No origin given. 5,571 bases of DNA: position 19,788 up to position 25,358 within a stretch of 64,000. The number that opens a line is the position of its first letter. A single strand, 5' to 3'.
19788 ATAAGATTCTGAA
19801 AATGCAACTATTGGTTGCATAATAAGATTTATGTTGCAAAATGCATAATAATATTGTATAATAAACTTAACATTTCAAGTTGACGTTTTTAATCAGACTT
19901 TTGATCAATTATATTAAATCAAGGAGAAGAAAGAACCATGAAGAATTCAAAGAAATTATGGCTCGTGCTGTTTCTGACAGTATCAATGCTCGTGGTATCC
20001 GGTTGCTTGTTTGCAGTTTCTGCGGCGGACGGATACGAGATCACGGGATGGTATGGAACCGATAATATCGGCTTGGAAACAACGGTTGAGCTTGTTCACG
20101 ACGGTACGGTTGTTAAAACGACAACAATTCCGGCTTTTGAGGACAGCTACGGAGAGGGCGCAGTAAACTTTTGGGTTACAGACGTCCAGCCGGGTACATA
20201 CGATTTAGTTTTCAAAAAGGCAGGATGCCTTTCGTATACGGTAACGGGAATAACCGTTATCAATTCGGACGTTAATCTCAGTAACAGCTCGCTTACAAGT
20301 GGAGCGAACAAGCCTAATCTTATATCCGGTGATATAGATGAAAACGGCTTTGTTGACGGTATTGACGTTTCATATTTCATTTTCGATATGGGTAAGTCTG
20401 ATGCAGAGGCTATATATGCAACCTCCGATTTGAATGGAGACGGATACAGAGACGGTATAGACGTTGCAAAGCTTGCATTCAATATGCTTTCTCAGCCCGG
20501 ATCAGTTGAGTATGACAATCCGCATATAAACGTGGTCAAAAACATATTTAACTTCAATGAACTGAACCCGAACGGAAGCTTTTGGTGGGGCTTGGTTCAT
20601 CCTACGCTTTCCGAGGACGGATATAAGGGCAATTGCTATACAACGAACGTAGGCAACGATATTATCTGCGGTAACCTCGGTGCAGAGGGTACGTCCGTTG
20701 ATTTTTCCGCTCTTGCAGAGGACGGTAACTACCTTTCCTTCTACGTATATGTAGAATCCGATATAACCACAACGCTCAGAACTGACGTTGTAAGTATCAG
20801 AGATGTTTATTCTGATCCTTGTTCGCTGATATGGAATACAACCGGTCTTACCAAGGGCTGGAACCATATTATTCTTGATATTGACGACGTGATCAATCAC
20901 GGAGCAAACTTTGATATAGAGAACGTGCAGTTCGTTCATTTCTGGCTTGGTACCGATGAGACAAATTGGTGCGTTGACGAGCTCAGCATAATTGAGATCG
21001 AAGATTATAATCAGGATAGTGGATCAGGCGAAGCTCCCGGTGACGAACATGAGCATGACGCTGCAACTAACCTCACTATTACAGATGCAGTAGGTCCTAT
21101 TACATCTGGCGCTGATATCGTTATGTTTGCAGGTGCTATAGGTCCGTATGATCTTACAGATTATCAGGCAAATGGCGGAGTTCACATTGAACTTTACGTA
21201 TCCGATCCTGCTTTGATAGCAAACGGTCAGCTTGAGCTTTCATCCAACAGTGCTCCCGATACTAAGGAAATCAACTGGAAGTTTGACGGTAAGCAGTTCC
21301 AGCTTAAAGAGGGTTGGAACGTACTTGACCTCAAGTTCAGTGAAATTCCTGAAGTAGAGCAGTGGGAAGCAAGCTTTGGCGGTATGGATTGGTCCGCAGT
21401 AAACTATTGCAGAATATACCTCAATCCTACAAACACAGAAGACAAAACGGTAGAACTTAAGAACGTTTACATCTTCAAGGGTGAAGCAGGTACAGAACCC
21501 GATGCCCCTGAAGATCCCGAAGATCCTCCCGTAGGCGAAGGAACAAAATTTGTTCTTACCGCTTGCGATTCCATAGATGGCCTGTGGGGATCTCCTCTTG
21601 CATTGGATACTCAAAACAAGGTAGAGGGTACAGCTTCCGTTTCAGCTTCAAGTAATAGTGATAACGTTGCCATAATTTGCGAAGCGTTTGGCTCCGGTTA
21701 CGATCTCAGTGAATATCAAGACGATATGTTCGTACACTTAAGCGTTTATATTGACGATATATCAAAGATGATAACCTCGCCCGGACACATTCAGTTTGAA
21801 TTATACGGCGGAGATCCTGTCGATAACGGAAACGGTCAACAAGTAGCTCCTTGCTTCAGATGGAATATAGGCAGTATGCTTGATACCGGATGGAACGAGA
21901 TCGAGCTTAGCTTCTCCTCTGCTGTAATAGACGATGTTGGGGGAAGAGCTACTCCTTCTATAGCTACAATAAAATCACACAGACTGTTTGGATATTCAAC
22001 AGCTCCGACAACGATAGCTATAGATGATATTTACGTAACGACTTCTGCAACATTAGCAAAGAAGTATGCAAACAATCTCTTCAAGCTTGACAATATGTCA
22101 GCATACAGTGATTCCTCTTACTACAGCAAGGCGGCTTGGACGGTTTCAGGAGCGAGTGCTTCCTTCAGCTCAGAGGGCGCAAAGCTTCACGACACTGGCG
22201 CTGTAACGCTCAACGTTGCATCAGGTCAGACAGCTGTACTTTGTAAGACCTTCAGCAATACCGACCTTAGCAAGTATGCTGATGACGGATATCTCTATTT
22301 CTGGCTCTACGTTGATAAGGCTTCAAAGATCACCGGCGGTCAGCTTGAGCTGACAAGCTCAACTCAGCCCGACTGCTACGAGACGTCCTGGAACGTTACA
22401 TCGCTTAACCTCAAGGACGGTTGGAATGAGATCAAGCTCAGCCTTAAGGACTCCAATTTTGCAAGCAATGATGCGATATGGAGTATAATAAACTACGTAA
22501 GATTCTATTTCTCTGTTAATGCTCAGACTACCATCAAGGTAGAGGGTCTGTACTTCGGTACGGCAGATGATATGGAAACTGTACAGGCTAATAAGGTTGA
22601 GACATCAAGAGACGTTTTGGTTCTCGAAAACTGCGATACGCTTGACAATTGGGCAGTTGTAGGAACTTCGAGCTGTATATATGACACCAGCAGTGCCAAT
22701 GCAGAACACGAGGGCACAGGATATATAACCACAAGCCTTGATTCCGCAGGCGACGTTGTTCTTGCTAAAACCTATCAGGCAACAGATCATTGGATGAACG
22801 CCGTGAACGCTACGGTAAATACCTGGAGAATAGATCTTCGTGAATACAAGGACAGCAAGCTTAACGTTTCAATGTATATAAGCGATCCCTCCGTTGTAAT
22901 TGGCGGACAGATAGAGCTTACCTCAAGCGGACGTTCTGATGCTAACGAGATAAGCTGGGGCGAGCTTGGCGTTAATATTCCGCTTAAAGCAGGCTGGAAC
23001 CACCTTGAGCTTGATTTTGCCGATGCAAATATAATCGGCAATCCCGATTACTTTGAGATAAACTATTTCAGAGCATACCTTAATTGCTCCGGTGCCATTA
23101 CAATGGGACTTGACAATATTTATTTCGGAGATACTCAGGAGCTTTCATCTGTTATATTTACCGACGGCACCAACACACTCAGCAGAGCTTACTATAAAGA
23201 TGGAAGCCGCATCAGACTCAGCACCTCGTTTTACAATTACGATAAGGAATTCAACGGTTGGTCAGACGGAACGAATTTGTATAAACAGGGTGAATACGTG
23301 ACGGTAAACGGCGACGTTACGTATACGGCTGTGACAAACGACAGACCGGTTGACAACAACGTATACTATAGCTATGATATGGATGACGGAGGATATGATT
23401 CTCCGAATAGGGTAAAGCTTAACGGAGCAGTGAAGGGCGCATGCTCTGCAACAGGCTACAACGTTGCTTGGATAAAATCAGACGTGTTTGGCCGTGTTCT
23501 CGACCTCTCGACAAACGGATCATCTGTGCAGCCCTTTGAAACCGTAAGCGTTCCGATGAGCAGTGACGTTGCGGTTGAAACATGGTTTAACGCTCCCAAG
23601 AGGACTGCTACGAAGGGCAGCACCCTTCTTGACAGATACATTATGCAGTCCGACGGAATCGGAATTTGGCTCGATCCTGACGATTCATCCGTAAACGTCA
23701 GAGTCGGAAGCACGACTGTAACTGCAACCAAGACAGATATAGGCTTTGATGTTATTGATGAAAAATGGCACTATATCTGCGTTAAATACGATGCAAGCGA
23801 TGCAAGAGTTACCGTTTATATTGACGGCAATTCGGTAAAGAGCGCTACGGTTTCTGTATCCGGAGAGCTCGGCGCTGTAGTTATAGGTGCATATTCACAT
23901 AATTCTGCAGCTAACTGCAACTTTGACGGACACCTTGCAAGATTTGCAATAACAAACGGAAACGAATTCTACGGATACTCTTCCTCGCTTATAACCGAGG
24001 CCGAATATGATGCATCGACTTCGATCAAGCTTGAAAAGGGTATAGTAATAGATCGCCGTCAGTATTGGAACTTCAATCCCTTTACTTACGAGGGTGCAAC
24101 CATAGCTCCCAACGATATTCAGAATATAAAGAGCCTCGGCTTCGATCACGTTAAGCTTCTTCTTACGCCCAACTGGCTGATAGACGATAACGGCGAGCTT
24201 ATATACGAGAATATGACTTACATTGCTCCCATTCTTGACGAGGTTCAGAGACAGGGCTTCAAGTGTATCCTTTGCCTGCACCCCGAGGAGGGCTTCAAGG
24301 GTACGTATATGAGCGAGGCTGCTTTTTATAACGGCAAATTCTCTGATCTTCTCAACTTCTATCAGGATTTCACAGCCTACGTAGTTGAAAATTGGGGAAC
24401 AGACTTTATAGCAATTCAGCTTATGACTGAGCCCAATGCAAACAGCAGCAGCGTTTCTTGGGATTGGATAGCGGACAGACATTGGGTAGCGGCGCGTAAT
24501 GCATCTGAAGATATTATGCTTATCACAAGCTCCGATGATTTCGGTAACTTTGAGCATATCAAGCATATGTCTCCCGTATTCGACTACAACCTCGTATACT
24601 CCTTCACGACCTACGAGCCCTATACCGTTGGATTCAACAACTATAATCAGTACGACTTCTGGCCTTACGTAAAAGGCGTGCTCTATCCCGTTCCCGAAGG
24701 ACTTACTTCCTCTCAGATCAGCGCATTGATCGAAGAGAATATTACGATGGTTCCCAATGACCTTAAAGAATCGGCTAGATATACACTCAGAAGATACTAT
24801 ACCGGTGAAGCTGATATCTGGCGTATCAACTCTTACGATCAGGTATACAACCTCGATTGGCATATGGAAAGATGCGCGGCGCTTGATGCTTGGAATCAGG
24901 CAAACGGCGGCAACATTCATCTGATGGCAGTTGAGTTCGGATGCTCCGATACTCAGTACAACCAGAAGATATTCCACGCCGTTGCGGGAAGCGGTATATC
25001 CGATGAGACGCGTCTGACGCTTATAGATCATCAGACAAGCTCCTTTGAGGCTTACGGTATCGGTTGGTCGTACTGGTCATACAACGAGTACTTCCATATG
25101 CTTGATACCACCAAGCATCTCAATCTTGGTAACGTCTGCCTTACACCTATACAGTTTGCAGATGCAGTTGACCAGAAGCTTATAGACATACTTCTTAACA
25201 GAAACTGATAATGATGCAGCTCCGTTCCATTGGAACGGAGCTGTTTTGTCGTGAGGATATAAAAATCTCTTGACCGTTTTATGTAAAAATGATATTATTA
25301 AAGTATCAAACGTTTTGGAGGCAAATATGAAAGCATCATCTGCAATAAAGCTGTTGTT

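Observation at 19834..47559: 28-kb locus of differently anchored giant multimodular surface proteins plus S-layer paralogs: candidate novel cell-surface glycan-processing system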

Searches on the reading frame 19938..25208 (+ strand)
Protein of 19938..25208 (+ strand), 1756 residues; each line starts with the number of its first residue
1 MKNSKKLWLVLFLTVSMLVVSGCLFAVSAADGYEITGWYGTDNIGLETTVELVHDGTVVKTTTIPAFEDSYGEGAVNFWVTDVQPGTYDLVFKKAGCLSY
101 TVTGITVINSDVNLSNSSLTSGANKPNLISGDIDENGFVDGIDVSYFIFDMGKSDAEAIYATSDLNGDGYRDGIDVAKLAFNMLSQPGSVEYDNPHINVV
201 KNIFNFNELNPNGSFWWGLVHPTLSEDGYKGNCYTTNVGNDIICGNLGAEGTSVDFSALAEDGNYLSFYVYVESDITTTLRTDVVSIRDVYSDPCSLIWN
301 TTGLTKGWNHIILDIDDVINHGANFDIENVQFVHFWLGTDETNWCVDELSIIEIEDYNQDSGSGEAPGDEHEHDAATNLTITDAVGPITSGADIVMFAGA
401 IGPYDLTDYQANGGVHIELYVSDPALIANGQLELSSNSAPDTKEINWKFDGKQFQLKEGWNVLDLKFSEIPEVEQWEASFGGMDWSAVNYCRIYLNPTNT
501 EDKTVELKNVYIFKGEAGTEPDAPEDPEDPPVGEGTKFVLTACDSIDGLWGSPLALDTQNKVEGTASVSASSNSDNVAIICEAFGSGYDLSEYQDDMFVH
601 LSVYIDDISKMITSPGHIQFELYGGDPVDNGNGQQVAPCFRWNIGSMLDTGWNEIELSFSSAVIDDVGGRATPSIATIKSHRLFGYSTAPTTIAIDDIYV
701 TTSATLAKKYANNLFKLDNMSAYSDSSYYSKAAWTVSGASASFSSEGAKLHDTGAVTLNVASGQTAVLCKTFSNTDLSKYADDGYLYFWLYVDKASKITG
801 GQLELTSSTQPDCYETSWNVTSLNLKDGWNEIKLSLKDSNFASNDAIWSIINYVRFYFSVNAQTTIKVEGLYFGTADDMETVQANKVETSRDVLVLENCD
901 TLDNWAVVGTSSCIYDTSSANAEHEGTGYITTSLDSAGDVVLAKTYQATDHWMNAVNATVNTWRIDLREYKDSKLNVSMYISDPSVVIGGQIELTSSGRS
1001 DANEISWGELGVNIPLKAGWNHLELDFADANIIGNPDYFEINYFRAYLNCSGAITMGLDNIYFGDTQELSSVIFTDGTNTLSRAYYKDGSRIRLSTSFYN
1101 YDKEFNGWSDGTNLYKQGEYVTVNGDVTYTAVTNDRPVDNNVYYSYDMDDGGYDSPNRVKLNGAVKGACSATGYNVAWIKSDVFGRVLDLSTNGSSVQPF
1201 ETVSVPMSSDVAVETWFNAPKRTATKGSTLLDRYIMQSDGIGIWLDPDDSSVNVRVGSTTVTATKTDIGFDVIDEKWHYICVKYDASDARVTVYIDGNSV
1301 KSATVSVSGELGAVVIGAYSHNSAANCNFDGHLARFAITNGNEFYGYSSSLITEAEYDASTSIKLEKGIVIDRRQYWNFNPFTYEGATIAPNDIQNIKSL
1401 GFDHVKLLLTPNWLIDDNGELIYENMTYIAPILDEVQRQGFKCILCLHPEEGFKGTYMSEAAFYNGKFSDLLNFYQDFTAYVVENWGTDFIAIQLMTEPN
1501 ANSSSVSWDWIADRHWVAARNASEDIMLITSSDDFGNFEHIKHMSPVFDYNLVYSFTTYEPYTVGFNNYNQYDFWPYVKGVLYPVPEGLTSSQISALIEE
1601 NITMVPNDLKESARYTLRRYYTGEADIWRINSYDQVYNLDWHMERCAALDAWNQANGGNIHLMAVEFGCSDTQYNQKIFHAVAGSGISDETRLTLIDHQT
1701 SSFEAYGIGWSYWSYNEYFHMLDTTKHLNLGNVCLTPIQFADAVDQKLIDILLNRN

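Call 4: search_protein_families(library=pfam, proteins=[window:19938-25208:+], max_evalue=0.01)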
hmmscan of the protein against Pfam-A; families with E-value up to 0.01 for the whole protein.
window:19938-25208:+ (1756 aa): 4 families
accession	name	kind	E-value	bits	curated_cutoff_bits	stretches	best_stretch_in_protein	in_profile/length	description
PF13385.13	Laminin_G_3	-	5.9e-13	49.7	27.6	1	1200-1340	9-142/151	Concanavalin A-like lectin/glucanases superfamily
PF02210.31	Laminin_G_2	-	0.00062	20.7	22.9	1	1224-1337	4-122/126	Laminin G domain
PF00404.24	Dockerin_1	-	0.0014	19.2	22.9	1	131-179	2-52/57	Dockerin type I domain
PF13620.12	CarboxypepD_reg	-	0.0071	17.1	32.3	0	77-111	39-73/82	Carboxypeptidase regulatory-like domain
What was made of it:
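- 19938..25208 (+): Gene A, 1756 aa. Order of parts: signal peptide, small beta-sandwich, dockerin-like segment (20328-20474), five CBM-like modules (20550-20993, 21060-21476, 21558-22043, 22083-22565, 22617-23135), Flg_new-like repeat, LamG (23535-23957), GH5 barrel (23985-25205). Pfam LamG 5.9e-13 and Dockerin_1 at 19.2 bits, below cut-off (call 4).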

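Call 19: search_protein_families(library=ncbifam, proteins=[window:19938-25208:+], max_evalue=0.001)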
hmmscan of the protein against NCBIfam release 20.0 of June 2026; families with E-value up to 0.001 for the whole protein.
window:19938-25208:+ (1756 aa): 0 families

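Call 40: find_encoding_contigs(protein=window:19938-25208:+, flank=2000, max_places=6)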
Protein window:19938-25208:+ (1756 aa): no gene with exactly this product is on record in the collection.

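Call 65: list_cluster_members(proteins=[window:19938-25205:+, window:25327-28764:+, window:29623-33297:+, window:36913-40518:+, window:34364-35410:+, window:40810-44553:+, window:44725-47556:+, window:6307-9408:+, window:28846-29397:+])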
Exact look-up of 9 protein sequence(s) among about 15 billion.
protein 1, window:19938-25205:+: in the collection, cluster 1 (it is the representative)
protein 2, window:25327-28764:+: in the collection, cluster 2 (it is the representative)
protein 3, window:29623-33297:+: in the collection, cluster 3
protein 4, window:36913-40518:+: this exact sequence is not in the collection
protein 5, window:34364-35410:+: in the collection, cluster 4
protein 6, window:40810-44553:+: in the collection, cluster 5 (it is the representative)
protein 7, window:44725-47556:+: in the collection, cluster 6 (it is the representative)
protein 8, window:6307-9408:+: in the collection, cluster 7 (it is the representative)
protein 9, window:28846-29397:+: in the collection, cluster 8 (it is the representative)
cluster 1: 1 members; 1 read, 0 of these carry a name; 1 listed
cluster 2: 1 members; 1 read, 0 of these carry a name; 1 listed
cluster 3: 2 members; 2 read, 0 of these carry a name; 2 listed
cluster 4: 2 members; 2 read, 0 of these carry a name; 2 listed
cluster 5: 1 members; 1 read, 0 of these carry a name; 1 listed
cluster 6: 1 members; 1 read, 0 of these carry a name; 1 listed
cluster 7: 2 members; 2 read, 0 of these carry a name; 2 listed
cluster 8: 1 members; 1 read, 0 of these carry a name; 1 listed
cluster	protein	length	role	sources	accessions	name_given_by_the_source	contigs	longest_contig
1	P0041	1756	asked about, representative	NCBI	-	-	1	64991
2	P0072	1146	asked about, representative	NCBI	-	-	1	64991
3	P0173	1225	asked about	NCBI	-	-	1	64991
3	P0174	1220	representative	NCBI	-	-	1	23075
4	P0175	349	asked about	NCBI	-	-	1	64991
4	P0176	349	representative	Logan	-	-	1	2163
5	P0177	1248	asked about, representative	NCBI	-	-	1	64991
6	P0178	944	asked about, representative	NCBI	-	-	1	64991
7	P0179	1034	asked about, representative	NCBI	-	-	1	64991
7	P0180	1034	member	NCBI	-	-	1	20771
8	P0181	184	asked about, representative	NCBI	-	-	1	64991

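Call 66: find_encoding_contigs(protein=P0174, flank=10000, max_places=3)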
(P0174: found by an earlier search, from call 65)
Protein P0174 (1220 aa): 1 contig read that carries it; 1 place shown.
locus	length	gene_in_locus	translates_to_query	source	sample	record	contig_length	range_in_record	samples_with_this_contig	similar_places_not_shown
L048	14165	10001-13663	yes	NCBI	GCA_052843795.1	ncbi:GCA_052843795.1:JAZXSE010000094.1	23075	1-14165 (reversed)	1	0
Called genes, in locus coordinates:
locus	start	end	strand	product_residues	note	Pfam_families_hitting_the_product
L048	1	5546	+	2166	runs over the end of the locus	PF13385:Laminin_G_3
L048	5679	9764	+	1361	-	-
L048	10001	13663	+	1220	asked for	PF09479:Flg_new (faint), PF18998:Flg_new_2 (faint), PF02210:Laminin_G_2 (weak), PF13385:Laminin_G_3, PF00150:Cellulase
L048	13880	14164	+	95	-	?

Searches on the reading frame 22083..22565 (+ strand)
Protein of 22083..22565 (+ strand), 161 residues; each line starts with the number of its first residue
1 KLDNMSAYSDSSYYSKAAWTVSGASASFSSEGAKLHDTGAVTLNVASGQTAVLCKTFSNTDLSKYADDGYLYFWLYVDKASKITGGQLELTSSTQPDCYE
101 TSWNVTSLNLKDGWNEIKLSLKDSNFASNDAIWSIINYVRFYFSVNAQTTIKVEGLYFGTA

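Call 24: predict_structure(alignment_id=A1)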
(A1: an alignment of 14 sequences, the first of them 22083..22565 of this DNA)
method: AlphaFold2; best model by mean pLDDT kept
length: 161 residues; sequences in the alignment: 14
mean_pLDDT: 85.2   pTM: 0.81
mean pLDDT of the five models: 85.2, 84.6, 84.6, 84.1, 82.9
residues with pLDDT >= 90: 79; 70-90: 58; 50-70: 18; < 50: 6
segments of 3 or more residues with pLDDT < 50: 6-10
pLDDT, mean of each block of 10 residues (from residue 1): 49 75 93 72 96 86 87 95 96 83 93 96 69 88 97 89 76
secondary structure, 60 per line:
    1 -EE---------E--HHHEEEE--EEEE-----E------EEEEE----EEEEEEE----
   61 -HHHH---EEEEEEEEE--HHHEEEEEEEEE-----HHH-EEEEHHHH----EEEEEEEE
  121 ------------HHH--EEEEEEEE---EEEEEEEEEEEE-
elements in order: E19-22 E25-28 E41-45 E50-56 H62-65 E69-77 E83-91 E101-104 H105-108 E113-120 E138-145 E149-160
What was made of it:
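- On CBM11/CBM30-type carbohydrate-binding modules: AF2 pLDDT 85 (call 24).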

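Call 27: fold_search(model_id=the predicted structure, library=pdb)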
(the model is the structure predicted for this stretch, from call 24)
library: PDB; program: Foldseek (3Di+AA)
matches with E <= 10: 1405; with E <= 0.001: 84
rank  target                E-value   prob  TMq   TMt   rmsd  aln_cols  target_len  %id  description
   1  1wzx_A                1.6e-07  1.00  0.61  0.57   3.4       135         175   16  Crystal Structure of Family 30 Carbohydrate Binding Module. (released 2005-03-22)
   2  2c24_A                2.2e-07  1.00  0.61  0.57   6.4       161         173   12  FAMILY 30 CARBOHYDRATE-BINDING MODULE OF CELLULOSOMAL CELLULASE CEL9D- CEL44B OF CLOSTRIDIUM THERMOCELLUM (released 2005-11-22)
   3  1wmx_B                4.8e-07  1.00  0.59  0.50   3.6       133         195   16  Crystal Structure of Family 30 Carbohydrate Binding Module (released 2004-08-03)
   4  2c24_B                6.7e-07  1.00  0.60  0.56   3.5       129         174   16  FAMILY 30 CARBOHYDRATE-BINDING MODULE OF CELLULOSOMAL CELLULASE CEL9D- CEL44B OF CLOSTRIDIUM THERMOCELLUM (released 2005-11-22)
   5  1wzx_B                9.3e-07  1.00  0.60  0.56   5.2       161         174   16  Crystal Structure of Family 30 Carbohydrate Binding Module. (released 2005-03-22)
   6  1wmx_A                1.2e-06  1.00  0.59  0.56   3.6       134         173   16  Crystal Structure of Family 30 Carbohydrate Binding Module (released 2004-08-03)
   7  8iq9_B                2.0e-06  1.00  0.52  0.18   5.0       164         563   15  Crystal structure of trimeric K2-2 TSP in complex with tetrasaccharide and octasaccharide (released 2024-02-21)
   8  6r3m_A                3.2e-06  1.00  0.59  0.55   4.9       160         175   12  Family 11 Carbohydrate-Binding Module from Clostridium thermocellum in complex with beta-1,3-1,4-mixed-linked tetrasac (released 2020-02-05)
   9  8iqe_C                4.0e-06  1.00  0.51  0.17   5.1       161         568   16  Crystal structure of tetrameric K2-2 TSP (released 2024-02-21)
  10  1v0a                  5.0e-06  1.00  0.57  0.54   4.9       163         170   12  Family 11 Carbohydrate-Binding Module of cellulosomal cellulase Lic26A-Cel5E of Clostridium thermocellum (released 2005-01-12)
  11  7xyc_A                5.6e-06  1.00  0.51  0.18   5.4       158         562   13  CryoEM structure of Klebsiella phage Kp7 type II tail fiber gp52 in vitro (released 2023-06-07)
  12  6r31_A                6.9e-06  1.00  0.61  0.58   5.0       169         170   11  Family 11 Carbohydrate-Binding Module from Clostridium thermocellum in complex with beta-1,3-1,4-mixed-linked tetrasac (released 2020-02-05)
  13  8iqe_B                7.7e-06  1.00  0.48  0.18   5.3       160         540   18  Crystal structure of tetrameric K2-2 TSP (released 2024-02-21)
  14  5w6h_A                1.1e-05  1.00  0.56  0.15   4.6       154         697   13  Crystal structure of Bacteriophage CBA120 tailspike protein 4 enzymatically active domain (TSP4dN, orf213) (released 2018-10-24)
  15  8iqe_A                1.2e-05  1.00  0.51  0.17   5.2       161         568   16  Crystal structure of tetrameric K2-2 TSP (released 2024-02-21)
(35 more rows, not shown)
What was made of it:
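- On CBM11/CBM30-type carbohydrate-binding modules: Foldseek: CBM30 at 1.6e-07, CBM11, CBM16, with query-normalised TM about 0.6 (call 27). Identity to CBM structures is 12-16% (call 27).
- Foldseek best matches are CBM30, CBM11 and CBM16 (call 27). The module's nearest folds are CBM30, CBM11 and CBM16, which bind beta-glucan or mannan (call 27).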

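Call 97: find_homologous_proteins(query=A1, max_evalue=0.00001)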
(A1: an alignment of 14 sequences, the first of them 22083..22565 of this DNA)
Query A1 (14 sequences) (161 aa, profile of the alignment): 8 proteins with E <= 0.00001 among 916 candidates.
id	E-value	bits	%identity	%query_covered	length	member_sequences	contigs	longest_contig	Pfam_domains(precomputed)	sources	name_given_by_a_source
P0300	9.3e-26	109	42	76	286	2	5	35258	-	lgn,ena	-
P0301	3.3e-25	107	40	78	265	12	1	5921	-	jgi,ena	-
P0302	3.7e-25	107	36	99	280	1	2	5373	-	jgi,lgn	jgi:hypothetical protein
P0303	4.5e-25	106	33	86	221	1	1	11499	-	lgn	-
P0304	1.9e-24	104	36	99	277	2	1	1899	-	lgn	-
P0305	2.1e-24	104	36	99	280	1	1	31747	-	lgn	-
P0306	3.3e-22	97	41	75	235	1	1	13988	-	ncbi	-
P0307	4.2e-13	68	44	44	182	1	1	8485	-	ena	-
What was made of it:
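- Tried and rejected: A profile search with the module found only 8 small proteins, because of the word-index limit, so the module's distribution and partner domains stayed unresolved (call 97).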
